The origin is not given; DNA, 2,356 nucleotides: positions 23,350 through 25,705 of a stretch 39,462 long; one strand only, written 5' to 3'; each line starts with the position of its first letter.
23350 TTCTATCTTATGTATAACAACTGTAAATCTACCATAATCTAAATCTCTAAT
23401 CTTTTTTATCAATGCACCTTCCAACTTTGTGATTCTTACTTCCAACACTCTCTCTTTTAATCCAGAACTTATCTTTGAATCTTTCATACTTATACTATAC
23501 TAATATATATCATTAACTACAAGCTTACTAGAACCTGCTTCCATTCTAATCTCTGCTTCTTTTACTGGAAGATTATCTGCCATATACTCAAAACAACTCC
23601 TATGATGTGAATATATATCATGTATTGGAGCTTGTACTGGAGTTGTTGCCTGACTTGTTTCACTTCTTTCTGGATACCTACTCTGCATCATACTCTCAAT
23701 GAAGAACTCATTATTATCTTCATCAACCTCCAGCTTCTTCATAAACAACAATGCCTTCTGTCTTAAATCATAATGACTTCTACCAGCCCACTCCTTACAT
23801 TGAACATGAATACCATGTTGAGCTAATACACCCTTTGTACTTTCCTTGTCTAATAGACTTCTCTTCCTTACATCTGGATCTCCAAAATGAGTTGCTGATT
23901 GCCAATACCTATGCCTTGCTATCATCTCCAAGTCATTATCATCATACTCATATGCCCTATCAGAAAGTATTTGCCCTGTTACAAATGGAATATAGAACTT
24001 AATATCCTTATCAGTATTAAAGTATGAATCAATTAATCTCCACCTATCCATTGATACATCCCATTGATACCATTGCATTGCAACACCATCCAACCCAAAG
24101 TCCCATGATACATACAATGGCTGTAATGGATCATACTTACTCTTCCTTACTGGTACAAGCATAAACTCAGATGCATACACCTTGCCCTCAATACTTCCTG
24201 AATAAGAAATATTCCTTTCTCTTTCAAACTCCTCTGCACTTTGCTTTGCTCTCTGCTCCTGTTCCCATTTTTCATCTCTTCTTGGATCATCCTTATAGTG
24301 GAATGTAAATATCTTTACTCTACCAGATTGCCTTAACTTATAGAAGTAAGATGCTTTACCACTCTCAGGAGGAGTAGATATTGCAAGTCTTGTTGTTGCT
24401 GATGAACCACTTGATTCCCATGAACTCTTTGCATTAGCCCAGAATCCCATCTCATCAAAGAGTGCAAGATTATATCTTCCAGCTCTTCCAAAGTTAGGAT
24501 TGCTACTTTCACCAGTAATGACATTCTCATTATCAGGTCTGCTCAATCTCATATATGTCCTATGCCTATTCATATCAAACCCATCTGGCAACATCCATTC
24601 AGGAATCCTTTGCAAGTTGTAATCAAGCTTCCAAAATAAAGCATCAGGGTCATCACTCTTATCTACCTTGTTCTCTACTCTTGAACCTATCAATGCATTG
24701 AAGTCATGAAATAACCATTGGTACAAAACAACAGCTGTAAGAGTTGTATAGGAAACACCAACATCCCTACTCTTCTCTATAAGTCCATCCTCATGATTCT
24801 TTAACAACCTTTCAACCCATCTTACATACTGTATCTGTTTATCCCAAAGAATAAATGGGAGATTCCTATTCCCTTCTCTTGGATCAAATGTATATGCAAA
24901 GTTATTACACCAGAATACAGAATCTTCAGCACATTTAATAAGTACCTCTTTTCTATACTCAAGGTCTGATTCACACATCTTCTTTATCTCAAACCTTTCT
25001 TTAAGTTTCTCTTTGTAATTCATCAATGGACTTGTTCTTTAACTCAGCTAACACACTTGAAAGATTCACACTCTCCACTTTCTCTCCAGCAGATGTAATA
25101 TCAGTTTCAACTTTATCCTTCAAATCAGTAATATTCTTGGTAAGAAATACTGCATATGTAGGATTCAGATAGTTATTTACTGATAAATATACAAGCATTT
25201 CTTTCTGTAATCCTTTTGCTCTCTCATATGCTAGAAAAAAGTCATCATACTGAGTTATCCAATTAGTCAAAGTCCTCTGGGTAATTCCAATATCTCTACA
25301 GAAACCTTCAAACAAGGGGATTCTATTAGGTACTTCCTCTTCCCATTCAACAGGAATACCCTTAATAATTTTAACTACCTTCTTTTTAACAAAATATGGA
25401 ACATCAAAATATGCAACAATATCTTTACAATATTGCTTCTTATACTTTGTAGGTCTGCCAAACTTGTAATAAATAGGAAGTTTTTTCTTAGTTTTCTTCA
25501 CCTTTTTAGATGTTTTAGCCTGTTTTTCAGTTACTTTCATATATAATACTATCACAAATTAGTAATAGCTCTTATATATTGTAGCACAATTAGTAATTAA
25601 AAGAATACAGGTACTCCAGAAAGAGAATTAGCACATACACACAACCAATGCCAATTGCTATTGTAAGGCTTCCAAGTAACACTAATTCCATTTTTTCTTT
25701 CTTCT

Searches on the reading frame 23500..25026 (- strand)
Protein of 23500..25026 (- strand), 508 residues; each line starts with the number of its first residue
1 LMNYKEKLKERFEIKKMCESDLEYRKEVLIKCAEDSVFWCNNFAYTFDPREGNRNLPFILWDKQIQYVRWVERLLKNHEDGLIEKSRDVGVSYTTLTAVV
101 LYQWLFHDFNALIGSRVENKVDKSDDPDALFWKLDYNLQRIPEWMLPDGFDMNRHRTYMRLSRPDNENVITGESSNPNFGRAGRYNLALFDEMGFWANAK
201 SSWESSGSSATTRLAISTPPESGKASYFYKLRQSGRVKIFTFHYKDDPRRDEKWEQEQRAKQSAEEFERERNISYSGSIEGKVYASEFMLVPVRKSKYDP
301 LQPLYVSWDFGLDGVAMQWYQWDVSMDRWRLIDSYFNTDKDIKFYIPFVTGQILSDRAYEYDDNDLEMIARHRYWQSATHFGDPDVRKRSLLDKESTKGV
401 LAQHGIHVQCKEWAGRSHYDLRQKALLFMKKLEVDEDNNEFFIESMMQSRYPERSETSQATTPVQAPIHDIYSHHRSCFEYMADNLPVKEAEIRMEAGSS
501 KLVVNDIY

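Call 9: search_protein_families(library=phrogs, proteins=[window:23500-25026:-], max_evalue=0.001)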
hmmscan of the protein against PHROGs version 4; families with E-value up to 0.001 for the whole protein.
window:23500-25026:- (508 aa): 1 family
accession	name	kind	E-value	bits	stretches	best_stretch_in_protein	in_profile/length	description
phrog_5989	-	head and packaging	2.9e-17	63.8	1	29-274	114-333/347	terminase large subunit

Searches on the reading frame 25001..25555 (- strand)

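Call 107: search_protein_families(library=pfam, proteins=[window:25001-25555:-], max_evalue=0.001)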
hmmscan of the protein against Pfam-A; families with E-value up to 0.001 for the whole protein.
window:25001-25555:- (184 aa): 1 family
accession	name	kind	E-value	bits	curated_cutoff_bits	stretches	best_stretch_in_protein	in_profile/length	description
PF16677.11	GP3_package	-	2e-06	28.3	29.4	1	33-148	1-102/105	DNA-packaging protein gp3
